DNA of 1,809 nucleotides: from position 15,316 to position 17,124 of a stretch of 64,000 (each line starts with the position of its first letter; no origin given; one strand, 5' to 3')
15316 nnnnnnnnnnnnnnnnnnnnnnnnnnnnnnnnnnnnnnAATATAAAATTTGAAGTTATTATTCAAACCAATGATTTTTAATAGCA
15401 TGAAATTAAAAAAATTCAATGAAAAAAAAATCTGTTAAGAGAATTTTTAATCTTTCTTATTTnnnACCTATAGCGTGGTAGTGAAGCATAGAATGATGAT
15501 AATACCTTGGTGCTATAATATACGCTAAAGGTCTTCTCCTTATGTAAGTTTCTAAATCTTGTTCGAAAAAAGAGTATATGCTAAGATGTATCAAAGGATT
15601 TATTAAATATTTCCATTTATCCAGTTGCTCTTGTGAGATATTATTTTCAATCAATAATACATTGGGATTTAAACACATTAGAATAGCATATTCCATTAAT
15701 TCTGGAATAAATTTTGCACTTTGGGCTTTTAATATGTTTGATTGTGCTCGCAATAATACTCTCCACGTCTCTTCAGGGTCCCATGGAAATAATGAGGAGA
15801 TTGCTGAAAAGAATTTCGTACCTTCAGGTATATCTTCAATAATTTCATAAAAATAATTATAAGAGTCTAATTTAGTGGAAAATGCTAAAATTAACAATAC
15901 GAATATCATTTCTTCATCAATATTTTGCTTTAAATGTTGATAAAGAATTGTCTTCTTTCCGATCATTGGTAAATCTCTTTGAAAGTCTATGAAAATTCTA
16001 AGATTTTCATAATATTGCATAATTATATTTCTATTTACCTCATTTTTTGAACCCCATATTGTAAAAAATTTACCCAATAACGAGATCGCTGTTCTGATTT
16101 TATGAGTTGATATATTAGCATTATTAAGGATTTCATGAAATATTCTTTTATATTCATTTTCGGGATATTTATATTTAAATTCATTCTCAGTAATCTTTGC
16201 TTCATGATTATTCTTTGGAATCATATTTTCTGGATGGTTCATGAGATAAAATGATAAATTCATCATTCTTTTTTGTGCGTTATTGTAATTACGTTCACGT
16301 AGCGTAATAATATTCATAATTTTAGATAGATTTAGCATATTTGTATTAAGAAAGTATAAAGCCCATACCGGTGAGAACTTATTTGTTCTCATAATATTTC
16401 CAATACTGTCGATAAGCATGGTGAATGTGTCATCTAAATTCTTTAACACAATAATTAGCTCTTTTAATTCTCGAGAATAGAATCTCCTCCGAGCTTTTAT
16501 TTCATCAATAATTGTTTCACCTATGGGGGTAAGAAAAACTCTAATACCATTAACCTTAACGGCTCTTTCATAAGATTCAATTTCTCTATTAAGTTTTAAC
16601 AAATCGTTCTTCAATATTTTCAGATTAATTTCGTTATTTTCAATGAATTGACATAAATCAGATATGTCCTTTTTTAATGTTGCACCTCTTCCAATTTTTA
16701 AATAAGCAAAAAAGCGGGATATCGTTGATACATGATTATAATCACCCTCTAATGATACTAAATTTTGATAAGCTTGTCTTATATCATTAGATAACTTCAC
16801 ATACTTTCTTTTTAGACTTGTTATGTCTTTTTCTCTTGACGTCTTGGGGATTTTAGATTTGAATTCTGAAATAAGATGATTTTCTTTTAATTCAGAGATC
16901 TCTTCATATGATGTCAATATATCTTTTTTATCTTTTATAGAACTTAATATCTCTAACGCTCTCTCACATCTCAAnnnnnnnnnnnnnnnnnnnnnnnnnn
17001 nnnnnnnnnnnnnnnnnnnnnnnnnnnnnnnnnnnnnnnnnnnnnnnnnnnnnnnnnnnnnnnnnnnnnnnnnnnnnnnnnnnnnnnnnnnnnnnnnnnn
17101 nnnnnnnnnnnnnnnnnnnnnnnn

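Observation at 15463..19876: Orphan, translationally coupled three-gene operon: membrane GNAT, kinase-like protein, 503-aa helical protein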

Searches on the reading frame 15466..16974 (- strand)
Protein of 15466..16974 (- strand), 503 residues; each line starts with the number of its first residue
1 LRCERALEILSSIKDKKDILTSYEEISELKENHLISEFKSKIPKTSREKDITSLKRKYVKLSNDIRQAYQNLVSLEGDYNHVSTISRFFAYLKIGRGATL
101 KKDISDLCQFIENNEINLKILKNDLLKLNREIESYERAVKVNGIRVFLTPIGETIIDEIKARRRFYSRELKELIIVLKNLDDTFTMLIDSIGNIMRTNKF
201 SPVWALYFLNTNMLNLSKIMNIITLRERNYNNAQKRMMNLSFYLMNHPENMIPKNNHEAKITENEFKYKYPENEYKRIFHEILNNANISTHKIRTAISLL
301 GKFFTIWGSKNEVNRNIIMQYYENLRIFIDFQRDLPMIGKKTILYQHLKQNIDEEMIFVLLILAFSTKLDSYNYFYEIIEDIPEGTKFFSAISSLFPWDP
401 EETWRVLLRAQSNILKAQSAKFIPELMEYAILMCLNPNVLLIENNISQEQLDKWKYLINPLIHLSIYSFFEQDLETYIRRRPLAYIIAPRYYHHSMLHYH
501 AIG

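Call 6: search_protein_families(library=pfam, proteins=[window:15466-16974:-], max_evalue=1)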
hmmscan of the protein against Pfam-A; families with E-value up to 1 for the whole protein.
window:15466-16974:- (503 aa): 7 families
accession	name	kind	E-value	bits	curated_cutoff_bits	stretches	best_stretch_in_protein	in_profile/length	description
PF25802.1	WWC1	-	0.073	13.4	27.8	0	32-70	53-91/135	WWC1-like, helical hairpin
PF19057.6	PH_19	-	0.077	13.1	23.2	1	37-93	91-146/150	PH domain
PF20681.2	DUF6818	-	0.081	13.9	27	1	35-63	11-39/84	Domain of unknown function (DUF6818)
PF20302.4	HisK-N-like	-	0.14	12.8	27.8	0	154-205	67-111/132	HisK-N-like globin domain of the ASK signalosome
PF07788.17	PDDEXK_10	-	0.14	12.6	21.2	0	115-145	18-48/74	PD-(D/E)XK nuclease superfamily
PF01417.26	ENTH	-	0.15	12.6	24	1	212-286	33-111/124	ENTH domain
PF11488.14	Lge1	-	0.2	12.3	25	0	89-149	4-63/71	Transcriptional regulatory protein LGE1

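Call 7: search_protein_families(library=ncbifam, proteins=[window:15466-16974:-], max_evalue=1)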
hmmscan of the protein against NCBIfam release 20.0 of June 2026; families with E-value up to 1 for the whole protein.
window:15466-16974:- (503 aa): 2 families
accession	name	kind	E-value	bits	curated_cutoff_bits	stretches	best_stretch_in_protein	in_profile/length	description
NF008935.0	PRK12292.1-1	equivalog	0.1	11.5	350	1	30-118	171-257/382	ATP phosphoribosyltransferase regulatory subunit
NF053525.1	thylo_ssr2422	subfamily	0.52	10.8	38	0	102-139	16-53/77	ssr2422 family thylakoid membrane protein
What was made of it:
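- On Protein-kinase-like (PKL) fold superfamily (g2): No such hit at E<=1 for the window protein (calls 6, 7).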

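Call 13: find_homologous_proteins(query=window:15466-16974:-)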
Query window:15466-16974:- (503 aa): 92 proteins with E <= 0.001 among 8000 candidates.
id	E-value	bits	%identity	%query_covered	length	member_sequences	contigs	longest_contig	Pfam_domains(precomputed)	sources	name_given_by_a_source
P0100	0.0e+0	1015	91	100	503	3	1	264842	-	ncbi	ncbi:MAG: hypothetical protein ACFFB0_02290 [Promethearchaeota archaeon]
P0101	1.2e-288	976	88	100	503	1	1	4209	-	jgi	-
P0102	8.1e-284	960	87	100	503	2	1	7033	-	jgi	-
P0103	3.1e-277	938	85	100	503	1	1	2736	-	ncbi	-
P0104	8.7e-274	927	83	100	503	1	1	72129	-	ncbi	ncbi:MAG: hypothetical protein ACFFA4_06825 [Promethearchaeota archaeon]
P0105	2.7e-273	925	83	100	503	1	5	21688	-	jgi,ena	-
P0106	1.1e-272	923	83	100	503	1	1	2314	-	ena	-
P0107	2.1e-272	922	84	100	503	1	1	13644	-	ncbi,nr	ncbi:MAG: hypothetical protein HWN81_11275 [Candidatus Lokiarchaeota archaeon]|nr:hypothetical prote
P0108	6.6e-272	920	83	100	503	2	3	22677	-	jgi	-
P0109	6.9e-272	920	82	100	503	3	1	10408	-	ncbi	-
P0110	1.3e-270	916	83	100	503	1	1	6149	-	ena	-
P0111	1.8e-269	912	82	100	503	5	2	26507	-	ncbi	ncbi:MAG: hypothetical protein ACFE9C_01875 [Candidatus Hodarchaeota archaeon]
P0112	6.4e-265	897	79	100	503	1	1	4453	-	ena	-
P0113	5.1e-261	885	80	100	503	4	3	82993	-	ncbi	ncbi:MAG: hypothetical protein ACW986_10075 [Promethearchaeota archaeon]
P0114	1.9e-259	879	79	100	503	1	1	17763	-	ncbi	ncbi:MAG: hypothetical protein ACFE9S_13445 [Candidatus Hermodarchaeota archaeon]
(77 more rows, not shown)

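Call 31: search_solved_structures(query=A3, max_evalue=10)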
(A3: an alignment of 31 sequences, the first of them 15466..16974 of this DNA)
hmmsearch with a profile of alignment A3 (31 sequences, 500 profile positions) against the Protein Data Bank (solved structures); distinct sequences matched with E-value up to 10: 7.
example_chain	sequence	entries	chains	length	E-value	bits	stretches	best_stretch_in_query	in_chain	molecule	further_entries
8qox_B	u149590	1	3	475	0.19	13.7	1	10-128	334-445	Conserved membrane protein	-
9tlt_A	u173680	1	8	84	0.64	12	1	46-128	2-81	Sc-apCC-2-KLHL20-4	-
6idy_A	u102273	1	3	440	0.84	11.6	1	8-84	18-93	lipase aflb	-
4bj5_C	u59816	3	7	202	1.1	11.2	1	251-381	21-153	DNA-BINDING PROTEIN RAP1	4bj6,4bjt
6z26_A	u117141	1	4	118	2.7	9.9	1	44-133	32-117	Spindle assembly abnormal protein 6 homolog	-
4zry_B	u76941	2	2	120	2.8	9.9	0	42-86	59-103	Keratin, type II cytoskeletal 1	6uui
2yo3_A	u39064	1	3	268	3.4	9.6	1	96-149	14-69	GENERAL CONTROL PROTEIN GCN4, PUTATIVE INNER MEMBRANE PROTEIN, GENERAL CONTROL PROTEIN GCN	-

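Call 43: predict_structure(alignment_id=A4)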
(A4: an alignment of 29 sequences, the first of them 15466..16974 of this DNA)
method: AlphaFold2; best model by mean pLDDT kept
length: 503 residues; sequences in the alignment: 29
mean_pLDDT: 85.2   pTM: 0.77
mean pLDDT of the five models: 85.2, 83.0, 82.1, 81.6, 80.9
residues with pLDDT >= 90: 261; 70-90: 189; 50-70: 30; < 50: 23
segments of 3 or more residues with pLDDT < 50: 481-503
pLDDT, mean of each block of 10 residues (from residue 1): 96 88 92 89 80 92 91 86 78 81 91 91 86 81 84 94 94 96 94 84 90 93 88 91 90 92 90 90 88 91 94 94 86 60 83 89 88 89 81 93 94 76 73 95 88 94 90 57 45 37 29
secondary structure, 60 per line:
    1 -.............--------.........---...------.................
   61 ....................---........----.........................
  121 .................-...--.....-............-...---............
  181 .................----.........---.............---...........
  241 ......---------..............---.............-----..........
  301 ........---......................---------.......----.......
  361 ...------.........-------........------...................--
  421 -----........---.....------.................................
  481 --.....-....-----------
elements in order: H3-14 H23-31 E35-37 H44-80 H84-91 H96-137 E139-141 E144-148 H150-161 H170-197 H202-210 H214-226 H230-246 H256-269 H273-285 H291-308 H312-333 H343-349 H354-363 H370-378 H386-393 H400-418 H426-433 H437-441 H448-480 H483-487 H489-492
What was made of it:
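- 16564..16845 (-): g3 antiparallel coiled-coil hairpin (helices 44-80/84-91 and 96-137), with invariant K101 and K122. AF2 secondary structure (call 43).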

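Call 45: fold_search(model_id=the predicted structure, library=pdb)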
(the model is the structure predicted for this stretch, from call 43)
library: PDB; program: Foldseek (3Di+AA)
matches with E <= 10: 157; with E <= 0.001: 0
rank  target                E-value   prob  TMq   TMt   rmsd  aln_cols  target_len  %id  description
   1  9ckz_B                7.1e-02  0.25  0.14  0.14  29.6       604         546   12  Cryo-EM structure of human XPR1 in apo state (released 2025-06-18)
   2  9mvz_D                1.3e-01  0.35  0.16  0.09  51.9       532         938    8  Tripartite complex of MmpL5-S5-AcpM from Mycolicibacterium smegmatis (released 2025-07-30)
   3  8x5f_A                3.6e-01  0.08  0.11  0.09  30.7       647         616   11  human XPR1 in complex with InsP6 (released 2024-07-03)
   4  8uc1_A                5.4e-01  0.10  0.13  0.10  21.1       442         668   10  Cryo-EM structure of dolphin Prestin in low Cl buffer (released 2023-12-13)
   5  6zca_H                8.2e-01  0.06  0.11  0.08  28.6       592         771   10  Structure of the B. subtilis RNA POLYMERASE in complex with HelD (monomer) (released 2020-10-14)
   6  9inh_D                8.2e-01  0.06  0.11  0.10  24.3       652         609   11  Cryo-EM structure of human XPR1 in complex with InsP6 in outward-facing state (SPX visible)-in the presence of KIDINS2 (released 2025-04-02)
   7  5l3c_A                8.5e-01  0.44  0.09  0.07  14.0       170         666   13  Human LSD1/CoREST: LSD1 E379K mutation (released 2016-05-04)
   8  8inl                  1.0e+00  0.96  0.16  0.12  11.0       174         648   17  LSD1 in complex with S2172 (released 2024-03-13)
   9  4bay_A                1.1e+00  0.41  0.13  0.10  12.7       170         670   17  Phosphomimetic mutant of LSD1-8a splicing variant in complex with CoREST (released 2013-11-27)
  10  6xi6                  1.1e+00  0.10  0.10  0.15  21.8       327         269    8  Hierarchical design of multi-scale protein complexes by combinatorial assembly of oligomeric helical bundle and repeat p (released 2021-06-02)
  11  6o7u_a                1.1e+00  0.04  0.10  0.08  27.1       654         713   12  Saccharomyces cerevisiae V-ATPase Stv1-VO (released 2019-04-03)
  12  9drl_A                1.2e+00  0.09  0.13  0.13  24.9       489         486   11  Cryo-EM structure of the T33-549 tetrahedral cage (released 2025-08-06)
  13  7sqc_C2               1.2e+00  0.06  0.11  0.04  33.2       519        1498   10  Ciliary C1 central pair apparatus isolated from Chlamydomonas reinhardtii (released 2022-04-13)
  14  7nyw_B                1.2e+00  0.05  0.10  0.06  42.6       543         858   10  Cryo-EM structure of the MukBEF-MatP-DNA head module (released 2021-07-07)
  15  6kgo                  1.2e+00  0.94  0.16  0.12  11.3       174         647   17  LSD1-S2157 five-membered ring adduct model (released 2020-03-25)
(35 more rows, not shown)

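Call 49: search_protein_families(library=padloc, proteins=[window:15466-16974:-], max_evalue=0.1)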
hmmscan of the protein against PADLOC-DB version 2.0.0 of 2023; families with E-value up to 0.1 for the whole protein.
window:15466-16974:- (503 aa): 0 families
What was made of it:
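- PADLOC gives no hit for any of the three proteins (call 49).
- Tried and rejected: PADLOC: nothing (call 49).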

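Call 60: list_cluster_members(proteins=[P0014, P0192, window:15466-16974:-])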
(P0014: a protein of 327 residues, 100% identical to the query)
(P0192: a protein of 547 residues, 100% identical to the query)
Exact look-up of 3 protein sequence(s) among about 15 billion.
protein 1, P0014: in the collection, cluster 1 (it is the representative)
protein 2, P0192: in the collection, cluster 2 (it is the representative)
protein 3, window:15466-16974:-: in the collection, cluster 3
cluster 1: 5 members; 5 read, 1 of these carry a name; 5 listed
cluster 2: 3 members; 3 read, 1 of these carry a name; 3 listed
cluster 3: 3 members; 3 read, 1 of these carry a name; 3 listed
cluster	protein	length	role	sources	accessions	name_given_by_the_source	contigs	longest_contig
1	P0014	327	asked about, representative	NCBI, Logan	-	-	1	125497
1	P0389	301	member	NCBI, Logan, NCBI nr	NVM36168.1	MAG: hypothetical protein HWN81_11280 [Candidatus Lokiarchaeota archaeon] | hypothetical protein [Candidatus Lokiarchaeota archaeon]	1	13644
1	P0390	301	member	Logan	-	-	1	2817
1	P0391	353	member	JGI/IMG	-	-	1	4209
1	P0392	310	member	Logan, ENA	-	-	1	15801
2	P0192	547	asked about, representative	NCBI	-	-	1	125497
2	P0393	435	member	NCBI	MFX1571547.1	MAG: GNAT family N-acetyltransferase [Promethearchaeota archaeon]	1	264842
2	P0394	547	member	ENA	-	-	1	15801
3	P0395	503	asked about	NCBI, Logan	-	-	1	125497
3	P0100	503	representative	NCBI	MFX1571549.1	MAG: hypothetical protein ACFFB0_02290 [Promethearchaeota archaeon]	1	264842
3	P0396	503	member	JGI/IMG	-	-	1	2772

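Call 65: search_protein_families(library=pfam, alignment_id=A3, max_evalue=1)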
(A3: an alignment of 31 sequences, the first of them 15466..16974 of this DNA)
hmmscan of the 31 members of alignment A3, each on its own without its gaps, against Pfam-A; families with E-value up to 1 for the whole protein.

A. member 1, window:15466-16974:- (503 aa): 7 families
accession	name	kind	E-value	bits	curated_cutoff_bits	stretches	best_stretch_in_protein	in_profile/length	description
PF25802.1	WWC1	-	0.073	13.4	27.8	0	32-70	53-91/135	WWC1-like, helical hairpin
PF19057.6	PH_19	-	0.077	13.1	23.2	1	37-93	91-146/150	PH domain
PF20681.2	DUF6818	-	0.081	13.9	27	1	35-63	11-39/84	Domain of unknown function (DUF6818)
PF20302.4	HisK-N-like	-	0.14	12.8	27.8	0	154-205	67-111/132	HisK-N-like globin domain of the ASK signalosome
PF07788.17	PDDEXK_10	-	0.14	12.6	21.2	0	115-145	18-48/74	PD-(D/E)XK nuclease superfamily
PF01417.26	ENTH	-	0.15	12.6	24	1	212-286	33-111/124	ENTH domain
PF11488.14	Lge1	-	0.2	12.3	25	0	89-149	4-63/71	Transcriptional regulatory protein LGE1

B. families by the number of members that match (of 31 scanned): 113 families (the first 25 are shown)
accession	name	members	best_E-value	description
PF12325.13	TMF_TATA_bd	9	0.00046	TATA element modulatory factor 1 TATA binding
PF11488.14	Lge1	9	0.038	Transcriptional regulatory protein LGE1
PF01920.25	Prefoldin_2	7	7.6e-05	Prefoldin subunit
PF10392.15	COG5_N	7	0.0069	Conserved oligomeric Golgi complex subunit 5, N-terminal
PF14577.11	SEO_C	7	0.027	Sieve element occlusion C-terminus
PF02403.27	Seryl_tRNA_N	6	0.0011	Seryl-tRNA synthetase N-terminal domain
PF08286.16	Spc24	6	0.021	Spc24 subunit of Ndc80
PF25450.1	Rab11-FIP3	5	0.0011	Rab11-FIP3-like domain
PF04888.17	SseC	5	0.011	Secretion system effector C (SseC) like family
PF06428.16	Sec2p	5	0.016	GDP/GTP exchange factor Sec2p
PF10498.14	IFT57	4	0.0003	Intra-flagellar transport protein 57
PF04108.17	ATG17_like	4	0.0036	Autophagy protein ATG17-like domain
PF16740.10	SKA2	4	0.03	Spindle and kinetochore-associated protein 2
PF02183.23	HALZ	4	0.031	Homeobox associated leucine zipper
PF13972.11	TetR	4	0.074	Bacterial transcriptional repressor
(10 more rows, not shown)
